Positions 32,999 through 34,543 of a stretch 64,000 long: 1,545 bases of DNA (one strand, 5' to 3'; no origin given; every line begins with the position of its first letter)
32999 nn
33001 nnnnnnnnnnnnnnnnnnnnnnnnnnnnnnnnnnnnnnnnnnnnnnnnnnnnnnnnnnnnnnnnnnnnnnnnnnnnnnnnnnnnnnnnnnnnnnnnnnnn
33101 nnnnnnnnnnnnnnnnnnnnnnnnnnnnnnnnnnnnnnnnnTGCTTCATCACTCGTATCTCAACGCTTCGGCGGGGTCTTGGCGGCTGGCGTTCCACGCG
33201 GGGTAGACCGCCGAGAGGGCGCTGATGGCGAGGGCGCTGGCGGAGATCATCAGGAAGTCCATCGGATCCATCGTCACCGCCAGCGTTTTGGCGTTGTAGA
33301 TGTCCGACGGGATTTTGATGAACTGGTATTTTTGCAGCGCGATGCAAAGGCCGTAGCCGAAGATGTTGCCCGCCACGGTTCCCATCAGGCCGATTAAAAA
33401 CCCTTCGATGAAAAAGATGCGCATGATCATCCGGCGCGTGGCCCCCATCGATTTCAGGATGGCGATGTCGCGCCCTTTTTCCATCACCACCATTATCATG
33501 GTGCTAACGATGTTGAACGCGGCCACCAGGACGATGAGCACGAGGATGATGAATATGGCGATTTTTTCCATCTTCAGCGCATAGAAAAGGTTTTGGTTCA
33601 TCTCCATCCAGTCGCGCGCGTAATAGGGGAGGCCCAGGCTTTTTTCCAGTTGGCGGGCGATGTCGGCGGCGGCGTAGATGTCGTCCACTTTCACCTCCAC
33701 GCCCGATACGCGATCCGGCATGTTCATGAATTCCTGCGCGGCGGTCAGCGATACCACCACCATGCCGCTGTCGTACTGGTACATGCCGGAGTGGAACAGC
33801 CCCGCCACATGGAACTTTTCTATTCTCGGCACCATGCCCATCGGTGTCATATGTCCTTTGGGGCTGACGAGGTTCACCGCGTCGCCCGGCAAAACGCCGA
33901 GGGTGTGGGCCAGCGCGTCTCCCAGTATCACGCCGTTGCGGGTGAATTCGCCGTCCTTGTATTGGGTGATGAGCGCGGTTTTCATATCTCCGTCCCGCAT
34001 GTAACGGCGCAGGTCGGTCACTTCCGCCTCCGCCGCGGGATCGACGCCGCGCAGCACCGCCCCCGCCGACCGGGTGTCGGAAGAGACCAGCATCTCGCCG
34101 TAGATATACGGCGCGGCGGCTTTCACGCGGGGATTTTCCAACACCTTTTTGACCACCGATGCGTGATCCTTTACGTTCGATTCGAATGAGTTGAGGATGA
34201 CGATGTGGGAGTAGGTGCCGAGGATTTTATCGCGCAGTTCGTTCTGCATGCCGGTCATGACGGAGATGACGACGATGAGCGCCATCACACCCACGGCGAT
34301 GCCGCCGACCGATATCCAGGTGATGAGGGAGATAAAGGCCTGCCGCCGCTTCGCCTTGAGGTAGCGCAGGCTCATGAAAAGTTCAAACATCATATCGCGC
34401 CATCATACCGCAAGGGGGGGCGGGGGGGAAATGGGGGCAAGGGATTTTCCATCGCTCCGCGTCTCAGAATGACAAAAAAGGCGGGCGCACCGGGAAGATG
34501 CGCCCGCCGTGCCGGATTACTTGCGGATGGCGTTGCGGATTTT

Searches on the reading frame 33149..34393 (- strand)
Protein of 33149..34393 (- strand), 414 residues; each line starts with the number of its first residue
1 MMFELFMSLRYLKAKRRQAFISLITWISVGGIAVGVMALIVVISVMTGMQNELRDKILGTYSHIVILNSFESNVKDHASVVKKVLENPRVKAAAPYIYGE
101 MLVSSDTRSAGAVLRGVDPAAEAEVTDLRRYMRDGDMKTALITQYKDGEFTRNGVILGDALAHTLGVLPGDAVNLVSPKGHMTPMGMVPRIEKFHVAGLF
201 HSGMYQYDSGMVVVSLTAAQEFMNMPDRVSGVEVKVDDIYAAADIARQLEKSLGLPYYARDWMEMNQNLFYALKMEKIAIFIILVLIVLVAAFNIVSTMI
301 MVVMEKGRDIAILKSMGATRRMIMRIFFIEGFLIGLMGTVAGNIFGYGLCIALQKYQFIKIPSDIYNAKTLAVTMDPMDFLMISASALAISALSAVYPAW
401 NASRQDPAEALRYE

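Call 55: find_encoding_contigs(protein=window:33149-34393:-, flank=6000, max_places=5)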
Protein window:33149-34393:- (414 aa): no gene with exactly this product is on record in the collection.
